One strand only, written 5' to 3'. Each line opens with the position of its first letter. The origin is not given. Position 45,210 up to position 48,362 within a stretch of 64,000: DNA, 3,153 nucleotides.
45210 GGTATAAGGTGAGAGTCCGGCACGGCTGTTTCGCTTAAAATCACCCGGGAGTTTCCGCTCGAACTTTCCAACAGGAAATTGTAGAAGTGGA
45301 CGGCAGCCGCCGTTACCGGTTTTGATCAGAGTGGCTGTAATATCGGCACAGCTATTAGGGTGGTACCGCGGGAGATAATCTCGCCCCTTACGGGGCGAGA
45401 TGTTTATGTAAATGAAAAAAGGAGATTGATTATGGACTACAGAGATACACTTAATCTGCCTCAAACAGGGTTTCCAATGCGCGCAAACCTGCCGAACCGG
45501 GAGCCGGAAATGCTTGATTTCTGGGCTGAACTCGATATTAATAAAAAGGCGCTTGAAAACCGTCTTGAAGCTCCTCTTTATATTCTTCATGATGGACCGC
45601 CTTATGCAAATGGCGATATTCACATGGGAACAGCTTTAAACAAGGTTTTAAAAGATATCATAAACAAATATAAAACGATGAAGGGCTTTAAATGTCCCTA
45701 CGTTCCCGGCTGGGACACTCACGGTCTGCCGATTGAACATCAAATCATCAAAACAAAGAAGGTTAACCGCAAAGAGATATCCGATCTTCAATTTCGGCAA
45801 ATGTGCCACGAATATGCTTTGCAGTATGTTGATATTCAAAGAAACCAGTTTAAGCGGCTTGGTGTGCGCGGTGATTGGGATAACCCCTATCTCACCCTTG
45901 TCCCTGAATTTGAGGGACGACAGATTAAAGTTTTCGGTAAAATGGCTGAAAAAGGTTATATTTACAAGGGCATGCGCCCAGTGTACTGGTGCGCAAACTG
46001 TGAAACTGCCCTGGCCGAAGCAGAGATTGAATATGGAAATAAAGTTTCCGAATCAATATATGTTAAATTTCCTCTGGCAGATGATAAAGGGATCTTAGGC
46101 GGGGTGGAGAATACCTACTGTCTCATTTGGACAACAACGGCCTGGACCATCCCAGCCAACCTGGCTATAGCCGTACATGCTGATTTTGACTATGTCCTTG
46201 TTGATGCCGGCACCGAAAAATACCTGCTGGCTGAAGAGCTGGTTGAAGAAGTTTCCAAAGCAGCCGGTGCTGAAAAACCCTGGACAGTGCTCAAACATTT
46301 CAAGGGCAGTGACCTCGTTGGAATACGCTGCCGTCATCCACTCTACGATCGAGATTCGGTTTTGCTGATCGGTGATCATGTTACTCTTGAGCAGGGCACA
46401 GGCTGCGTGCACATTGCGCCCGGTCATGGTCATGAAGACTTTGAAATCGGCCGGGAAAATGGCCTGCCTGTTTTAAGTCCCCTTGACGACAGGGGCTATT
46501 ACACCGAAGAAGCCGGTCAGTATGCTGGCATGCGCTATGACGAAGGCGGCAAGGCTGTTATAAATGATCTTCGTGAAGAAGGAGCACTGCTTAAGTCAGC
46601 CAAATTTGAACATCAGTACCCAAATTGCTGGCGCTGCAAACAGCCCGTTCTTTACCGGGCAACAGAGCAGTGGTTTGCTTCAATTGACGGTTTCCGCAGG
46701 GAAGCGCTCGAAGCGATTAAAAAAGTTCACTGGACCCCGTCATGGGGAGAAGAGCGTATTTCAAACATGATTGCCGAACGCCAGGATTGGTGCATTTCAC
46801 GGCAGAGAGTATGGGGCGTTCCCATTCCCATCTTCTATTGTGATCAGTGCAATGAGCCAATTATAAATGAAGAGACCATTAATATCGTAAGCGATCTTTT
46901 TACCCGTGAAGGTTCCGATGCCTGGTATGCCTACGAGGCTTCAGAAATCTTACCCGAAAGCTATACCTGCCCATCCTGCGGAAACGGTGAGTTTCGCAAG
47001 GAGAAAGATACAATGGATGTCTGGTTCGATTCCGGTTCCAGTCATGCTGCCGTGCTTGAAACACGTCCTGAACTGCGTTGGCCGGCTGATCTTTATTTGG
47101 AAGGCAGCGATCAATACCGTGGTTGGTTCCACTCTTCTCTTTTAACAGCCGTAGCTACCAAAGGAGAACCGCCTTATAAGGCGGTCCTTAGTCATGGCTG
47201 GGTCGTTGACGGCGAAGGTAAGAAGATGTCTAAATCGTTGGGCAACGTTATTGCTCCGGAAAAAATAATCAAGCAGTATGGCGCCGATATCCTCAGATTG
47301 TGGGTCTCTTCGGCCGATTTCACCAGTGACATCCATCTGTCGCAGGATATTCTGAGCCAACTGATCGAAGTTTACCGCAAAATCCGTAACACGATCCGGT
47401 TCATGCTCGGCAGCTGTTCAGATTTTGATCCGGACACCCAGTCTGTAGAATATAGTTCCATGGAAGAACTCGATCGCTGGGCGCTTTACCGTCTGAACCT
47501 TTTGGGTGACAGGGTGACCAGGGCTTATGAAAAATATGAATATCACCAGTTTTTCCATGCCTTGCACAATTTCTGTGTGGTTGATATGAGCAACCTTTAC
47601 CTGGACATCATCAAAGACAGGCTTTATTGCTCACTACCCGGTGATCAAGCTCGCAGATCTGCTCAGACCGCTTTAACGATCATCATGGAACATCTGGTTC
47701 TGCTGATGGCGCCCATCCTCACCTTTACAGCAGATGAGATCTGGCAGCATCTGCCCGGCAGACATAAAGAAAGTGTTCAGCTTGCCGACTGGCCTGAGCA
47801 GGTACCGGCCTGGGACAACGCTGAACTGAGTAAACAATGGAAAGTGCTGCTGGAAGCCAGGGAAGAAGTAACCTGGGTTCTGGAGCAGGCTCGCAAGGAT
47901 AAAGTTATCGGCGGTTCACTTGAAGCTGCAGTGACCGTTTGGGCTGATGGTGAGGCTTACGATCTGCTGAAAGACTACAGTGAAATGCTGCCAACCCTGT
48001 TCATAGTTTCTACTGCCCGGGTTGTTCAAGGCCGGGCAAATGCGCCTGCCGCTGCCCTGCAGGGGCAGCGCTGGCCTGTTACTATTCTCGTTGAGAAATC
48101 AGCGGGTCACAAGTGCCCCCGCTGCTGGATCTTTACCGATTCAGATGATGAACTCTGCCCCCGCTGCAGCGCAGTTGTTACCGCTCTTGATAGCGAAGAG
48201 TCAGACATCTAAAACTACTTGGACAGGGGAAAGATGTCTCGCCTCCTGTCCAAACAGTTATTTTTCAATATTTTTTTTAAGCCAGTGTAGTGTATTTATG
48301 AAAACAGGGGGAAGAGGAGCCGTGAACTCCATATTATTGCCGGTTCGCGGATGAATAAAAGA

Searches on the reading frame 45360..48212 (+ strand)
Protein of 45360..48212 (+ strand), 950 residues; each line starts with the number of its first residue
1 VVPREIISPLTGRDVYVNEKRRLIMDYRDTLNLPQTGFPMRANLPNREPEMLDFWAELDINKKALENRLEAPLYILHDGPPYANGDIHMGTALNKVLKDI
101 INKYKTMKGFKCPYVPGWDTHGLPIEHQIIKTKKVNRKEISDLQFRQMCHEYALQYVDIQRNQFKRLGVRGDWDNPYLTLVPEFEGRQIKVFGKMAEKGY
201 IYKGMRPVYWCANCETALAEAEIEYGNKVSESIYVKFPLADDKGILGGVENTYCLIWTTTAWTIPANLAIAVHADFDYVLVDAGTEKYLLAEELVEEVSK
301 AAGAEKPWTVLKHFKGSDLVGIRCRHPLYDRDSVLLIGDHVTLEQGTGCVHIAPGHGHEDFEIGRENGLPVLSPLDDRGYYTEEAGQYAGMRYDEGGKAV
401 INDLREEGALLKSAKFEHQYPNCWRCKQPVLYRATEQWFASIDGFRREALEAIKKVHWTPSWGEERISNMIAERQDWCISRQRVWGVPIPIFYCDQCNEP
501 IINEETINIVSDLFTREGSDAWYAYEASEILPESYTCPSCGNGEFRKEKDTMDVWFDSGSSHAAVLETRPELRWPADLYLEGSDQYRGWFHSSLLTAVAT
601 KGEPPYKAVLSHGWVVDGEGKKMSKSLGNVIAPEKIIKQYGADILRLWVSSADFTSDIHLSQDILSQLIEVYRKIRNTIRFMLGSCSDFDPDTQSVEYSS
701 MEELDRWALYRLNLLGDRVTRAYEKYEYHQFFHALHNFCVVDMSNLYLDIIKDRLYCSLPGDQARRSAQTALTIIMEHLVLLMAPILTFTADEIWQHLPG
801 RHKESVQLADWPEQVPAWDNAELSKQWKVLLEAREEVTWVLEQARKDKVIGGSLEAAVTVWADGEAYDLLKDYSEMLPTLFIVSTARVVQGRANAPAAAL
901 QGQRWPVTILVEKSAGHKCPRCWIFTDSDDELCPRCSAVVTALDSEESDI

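Call 50: search_protein_families(library=ncbifam, proteins=[window:45360-48212:+], max_evalue=1e-10)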
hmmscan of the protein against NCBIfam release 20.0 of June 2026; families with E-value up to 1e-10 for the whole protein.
window:45360-48212:+ (950 aa): 16 families
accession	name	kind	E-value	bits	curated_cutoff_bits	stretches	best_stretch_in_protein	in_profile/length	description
TIGR00392.1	ileS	equivalog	7.6e-303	1007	621.4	1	38-860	2-859/861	isoleucine--tRNA ligase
NF040702.1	ileS_w_GNAT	exception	3.9e-266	885.7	1999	2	285-939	445-1089/1100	isoleucine--tRNA ligase, N-acetyltransferase domain-containing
TIGR00422.1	valS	equivalog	2.1e-150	502.4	612.1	2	318-894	239-792/863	valine--tRNA ligase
NF009687.0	PRK13208.1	equivalog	3.1e-150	501.9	738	2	318-841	238-745/801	valine--tRNA ligase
NF004349.1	PRK05729.1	equivalog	1.1e-126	424.2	704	2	317-901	232-782/860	valine--tRNA ligase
NF000258.1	MupB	exception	1.2e-124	417.3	1900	1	48-832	9-794/1033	mupirocin-resistant isoleucine--tRNA ligase MupB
NF000257.1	MupA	exception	8.6e-121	404.5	1900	1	46-831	7-791/1024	mupirocin-resistant isoleucine--tRNA ligase MupA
NF011492.0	PRK14900.1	equivalog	8.9e-99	331.7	1783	2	317-898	247-808/1044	valine--tRNA ligase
NF000540.1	alt_ValS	exception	2.8e-74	250.5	900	2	386-838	335-778/827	valine--tRNA ligase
NF008957.0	PRK12300.1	subfamily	4.3e-59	200.4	677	2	378-846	388-825/946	leucine--tRNA ligase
TIGR00396.1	leuS_bact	equivalog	8.1e-50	169.8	548.4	1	49-224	8-168/843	leucine--tRNA ligase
TIGR00395.1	leuS_arch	equivalog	9.2e-49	166.2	648.5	2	80-361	33-316/938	leucine--tRNA ligase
TIGR00398.1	metG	equivalog_domain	2e-44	152.2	336.35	2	606-798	312-501/530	methionine--tRNA ligase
NF008900.0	PRK12267.1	equivalog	5.6e-29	101.1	598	1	551-803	224-481/648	methionine--tRNA ligase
NF001100.0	PRK00133.1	equivalog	5.5e-28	97.9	587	1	81-219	14-137/676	methionine--tRNA ligase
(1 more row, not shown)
